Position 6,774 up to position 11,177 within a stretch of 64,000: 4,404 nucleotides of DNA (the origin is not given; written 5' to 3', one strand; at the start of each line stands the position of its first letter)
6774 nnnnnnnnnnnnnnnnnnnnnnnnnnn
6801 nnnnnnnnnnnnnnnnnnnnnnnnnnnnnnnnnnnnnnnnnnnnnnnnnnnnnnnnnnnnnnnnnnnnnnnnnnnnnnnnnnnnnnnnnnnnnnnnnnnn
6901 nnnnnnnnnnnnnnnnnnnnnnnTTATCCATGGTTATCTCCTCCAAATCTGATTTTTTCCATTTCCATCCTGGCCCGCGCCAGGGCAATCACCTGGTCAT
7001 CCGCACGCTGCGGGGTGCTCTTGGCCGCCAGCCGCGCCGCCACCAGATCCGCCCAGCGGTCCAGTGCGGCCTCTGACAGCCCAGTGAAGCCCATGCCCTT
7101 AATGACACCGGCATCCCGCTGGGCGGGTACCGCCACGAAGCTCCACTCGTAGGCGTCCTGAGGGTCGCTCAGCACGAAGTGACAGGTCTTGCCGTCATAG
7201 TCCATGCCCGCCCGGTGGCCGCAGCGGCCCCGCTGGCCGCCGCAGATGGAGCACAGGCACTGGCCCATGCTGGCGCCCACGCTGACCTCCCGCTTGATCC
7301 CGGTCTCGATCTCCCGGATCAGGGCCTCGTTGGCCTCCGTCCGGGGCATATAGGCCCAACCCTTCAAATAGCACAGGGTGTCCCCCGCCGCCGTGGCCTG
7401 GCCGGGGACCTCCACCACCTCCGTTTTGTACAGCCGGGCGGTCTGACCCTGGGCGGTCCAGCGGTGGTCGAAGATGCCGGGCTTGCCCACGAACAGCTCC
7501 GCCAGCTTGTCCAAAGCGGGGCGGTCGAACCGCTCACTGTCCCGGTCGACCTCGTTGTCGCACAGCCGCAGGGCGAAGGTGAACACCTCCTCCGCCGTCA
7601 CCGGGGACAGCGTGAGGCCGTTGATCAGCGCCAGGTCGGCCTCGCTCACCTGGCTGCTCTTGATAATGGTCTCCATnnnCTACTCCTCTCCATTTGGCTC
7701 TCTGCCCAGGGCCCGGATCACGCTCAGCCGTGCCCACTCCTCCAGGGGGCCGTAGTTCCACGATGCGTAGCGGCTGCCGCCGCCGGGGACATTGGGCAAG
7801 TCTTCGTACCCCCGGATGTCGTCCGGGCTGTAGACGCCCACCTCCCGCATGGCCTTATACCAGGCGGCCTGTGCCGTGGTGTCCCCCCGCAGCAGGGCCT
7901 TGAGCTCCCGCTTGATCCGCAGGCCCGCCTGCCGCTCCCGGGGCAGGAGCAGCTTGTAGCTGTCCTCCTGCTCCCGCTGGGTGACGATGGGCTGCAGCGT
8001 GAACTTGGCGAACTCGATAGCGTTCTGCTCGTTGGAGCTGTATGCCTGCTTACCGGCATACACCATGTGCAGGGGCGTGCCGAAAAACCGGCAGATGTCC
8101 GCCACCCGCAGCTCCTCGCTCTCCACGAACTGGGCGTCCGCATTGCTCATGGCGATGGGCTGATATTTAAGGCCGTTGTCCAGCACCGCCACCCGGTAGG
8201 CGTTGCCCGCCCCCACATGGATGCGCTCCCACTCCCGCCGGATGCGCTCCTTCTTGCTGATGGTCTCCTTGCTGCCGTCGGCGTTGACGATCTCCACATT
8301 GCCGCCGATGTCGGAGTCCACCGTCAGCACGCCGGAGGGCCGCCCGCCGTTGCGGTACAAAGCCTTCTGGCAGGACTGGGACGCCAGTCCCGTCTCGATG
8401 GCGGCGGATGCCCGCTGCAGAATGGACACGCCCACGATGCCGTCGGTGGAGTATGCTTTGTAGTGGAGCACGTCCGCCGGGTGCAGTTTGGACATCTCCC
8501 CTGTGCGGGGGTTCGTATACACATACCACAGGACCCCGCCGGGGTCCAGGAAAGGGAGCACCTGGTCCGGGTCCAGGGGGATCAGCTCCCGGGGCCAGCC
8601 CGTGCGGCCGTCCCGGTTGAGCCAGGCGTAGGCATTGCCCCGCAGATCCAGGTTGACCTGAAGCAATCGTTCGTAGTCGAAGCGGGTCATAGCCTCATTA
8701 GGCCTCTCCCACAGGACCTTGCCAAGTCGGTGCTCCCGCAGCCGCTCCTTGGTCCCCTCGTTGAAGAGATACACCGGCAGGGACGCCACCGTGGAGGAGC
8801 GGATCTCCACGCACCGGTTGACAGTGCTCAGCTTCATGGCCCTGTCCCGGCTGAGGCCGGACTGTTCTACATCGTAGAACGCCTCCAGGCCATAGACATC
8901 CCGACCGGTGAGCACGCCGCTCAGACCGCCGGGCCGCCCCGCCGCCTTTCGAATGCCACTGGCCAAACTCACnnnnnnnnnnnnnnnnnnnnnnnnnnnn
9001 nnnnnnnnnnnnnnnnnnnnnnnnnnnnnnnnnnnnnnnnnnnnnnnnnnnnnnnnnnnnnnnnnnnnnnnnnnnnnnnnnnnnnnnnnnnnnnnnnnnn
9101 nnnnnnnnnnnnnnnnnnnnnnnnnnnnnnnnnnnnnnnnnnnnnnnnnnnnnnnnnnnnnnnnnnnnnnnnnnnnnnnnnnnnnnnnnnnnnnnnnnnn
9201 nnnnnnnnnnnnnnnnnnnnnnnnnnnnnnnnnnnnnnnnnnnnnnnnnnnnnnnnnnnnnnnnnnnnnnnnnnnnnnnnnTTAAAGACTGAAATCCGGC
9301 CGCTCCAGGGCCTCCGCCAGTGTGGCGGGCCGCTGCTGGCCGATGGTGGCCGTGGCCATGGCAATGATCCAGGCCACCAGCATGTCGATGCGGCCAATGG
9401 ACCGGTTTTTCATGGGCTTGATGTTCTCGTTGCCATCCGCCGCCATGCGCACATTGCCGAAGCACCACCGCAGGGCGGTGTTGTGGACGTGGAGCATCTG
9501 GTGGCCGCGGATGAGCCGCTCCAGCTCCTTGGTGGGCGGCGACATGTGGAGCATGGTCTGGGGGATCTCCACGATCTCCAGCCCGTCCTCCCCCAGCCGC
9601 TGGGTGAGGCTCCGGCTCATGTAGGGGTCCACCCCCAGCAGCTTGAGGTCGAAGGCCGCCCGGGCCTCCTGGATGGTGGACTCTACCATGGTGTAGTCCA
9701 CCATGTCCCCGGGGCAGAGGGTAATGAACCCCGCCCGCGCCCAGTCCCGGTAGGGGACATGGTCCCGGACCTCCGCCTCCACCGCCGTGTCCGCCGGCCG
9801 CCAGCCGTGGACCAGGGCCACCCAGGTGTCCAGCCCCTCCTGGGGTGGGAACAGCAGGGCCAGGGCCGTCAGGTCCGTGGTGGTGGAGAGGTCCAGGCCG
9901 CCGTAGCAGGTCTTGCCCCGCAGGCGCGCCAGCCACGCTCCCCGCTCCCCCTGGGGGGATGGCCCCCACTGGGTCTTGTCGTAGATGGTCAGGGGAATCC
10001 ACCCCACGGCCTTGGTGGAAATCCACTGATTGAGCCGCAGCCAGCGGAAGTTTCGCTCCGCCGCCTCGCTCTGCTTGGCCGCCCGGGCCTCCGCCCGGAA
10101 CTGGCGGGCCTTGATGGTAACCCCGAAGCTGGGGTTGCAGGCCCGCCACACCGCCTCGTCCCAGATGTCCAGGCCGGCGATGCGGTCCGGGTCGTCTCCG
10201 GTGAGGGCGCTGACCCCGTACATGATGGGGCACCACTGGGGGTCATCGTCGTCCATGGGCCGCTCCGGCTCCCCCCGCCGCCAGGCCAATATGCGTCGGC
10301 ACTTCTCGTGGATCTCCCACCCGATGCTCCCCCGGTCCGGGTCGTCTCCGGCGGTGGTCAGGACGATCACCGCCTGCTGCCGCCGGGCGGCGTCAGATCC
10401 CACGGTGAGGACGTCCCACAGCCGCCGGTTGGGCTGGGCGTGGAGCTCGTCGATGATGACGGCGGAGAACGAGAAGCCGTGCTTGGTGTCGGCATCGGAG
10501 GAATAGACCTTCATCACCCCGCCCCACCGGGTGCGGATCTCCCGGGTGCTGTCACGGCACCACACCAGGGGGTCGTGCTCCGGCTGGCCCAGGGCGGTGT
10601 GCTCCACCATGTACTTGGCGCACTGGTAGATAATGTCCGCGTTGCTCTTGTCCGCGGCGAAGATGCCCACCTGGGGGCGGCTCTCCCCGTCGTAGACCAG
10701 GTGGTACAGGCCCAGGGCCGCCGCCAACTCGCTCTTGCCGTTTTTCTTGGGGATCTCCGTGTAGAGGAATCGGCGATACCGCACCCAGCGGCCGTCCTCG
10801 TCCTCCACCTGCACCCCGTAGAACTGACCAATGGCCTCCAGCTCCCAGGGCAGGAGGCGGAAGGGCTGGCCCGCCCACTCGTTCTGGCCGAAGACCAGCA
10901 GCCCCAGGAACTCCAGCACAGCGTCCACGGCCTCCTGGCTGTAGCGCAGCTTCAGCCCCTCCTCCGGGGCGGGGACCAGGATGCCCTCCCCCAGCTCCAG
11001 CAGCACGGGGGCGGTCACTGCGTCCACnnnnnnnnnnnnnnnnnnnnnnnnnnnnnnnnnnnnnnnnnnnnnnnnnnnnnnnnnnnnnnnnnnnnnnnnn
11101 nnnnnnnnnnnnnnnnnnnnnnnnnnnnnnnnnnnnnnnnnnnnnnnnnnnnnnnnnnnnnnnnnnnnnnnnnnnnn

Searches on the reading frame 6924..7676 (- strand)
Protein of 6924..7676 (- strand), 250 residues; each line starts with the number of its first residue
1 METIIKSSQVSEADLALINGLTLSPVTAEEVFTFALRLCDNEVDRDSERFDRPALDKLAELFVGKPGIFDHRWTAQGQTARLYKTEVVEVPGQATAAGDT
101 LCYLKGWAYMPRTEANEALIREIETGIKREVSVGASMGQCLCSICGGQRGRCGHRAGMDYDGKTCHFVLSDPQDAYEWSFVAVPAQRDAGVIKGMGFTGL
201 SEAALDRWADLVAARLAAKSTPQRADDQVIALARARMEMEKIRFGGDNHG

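Call 44: search_protein_families(library=phrogs, proteins=[window:6924-7676:-], max_evalue=0.00001)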
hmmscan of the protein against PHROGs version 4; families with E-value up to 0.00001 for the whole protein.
window:6924-7676:- (250 aa): 1 family
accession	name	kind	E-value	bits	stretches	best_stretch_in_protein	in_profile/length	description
phrog_16951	-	unknown function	5.7e-91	305.9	1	6-245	11-248/312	-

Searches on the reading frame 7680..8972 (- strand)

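Call 44: search_protein_families(library=phrogs, proteins=[window:7680-8972:-], max_evalue=0.00001)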
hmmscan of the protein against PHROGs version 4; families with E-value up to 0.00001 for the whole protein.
window:7680-8972:- (430 aa): 6 families
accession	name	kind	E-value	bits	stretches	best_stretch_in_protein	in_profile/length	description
phrog_12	-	head and packaging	3.1e-97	328.2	1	37-417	82-436/646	portal protein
phrog_2662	-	head and packaging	4e-56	192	1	42-406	61-419/717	portal protein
phrog_5929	-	head and packaging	3e-43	148.7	1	228-411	20-203/228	portal protein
phrog_2271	-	head and packaging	9.2e-21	74.3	1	32-407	34-398/859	portal protein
phrog_11323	-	unknown function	2.5e-17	64.2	1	308-401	7-99/130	-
phrog_21454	-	unknown function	1.3e-08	35.4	1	240-404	12-172/320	-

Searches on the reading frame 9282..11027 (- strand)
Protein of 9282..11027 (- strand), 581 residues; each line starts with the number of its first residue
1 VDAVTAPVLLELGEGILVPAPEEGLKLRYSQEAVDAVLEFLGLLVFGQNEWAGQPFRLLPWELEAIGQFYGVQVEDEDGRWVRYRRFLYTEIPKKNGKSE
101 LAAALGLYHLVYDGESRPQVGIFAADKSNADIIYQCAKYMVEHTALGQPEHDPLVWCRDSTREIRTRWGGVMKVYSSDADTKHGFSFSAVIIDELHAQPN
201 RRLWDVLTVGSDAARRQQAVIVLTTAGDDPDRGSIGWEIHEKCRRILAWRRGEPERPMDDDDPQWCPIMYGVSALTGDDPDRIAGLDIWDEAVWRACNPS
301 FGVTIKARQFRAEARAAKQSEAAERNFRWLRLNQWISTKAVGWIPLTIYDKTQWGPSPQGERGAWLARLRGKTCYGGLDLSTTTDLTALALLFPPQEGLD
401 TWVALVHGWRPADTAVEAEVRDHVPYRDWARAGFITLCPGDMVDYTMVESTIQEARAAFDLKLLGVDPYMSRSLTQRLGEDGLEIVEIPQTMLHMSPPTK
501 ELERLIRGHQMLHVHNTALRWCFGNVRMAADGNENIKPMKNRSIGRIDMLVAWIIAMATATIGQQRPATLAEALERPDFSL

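Call 44: search_protein_families(library=phrogs, proteins=[window:9282-11027:-], max_evalue=0.00001)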
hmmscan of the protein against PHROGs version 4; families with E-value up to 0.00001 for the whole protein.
window:9282-11027:- (581 aa): 5 families
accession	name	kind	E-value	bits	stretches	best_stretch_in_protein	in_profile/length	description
phrog_9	-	head and packaging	1.9e-121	408.4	1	26-560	178-663/812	terminase large subunit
phrog_2699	-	head and packaging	3.3e-70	237.5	1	287-566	29-299/315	terminase large subunit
phrog_7331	-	head and packaging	1.1e-20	74.3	1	474-561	6-93/113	terminase large subunit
phrog_4914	-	head and packaging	3e-14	54.1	1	26-145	48-165/213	terminase large subunit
phrog_37124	-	unknown function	8e-11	43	1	378-492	1-126/143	-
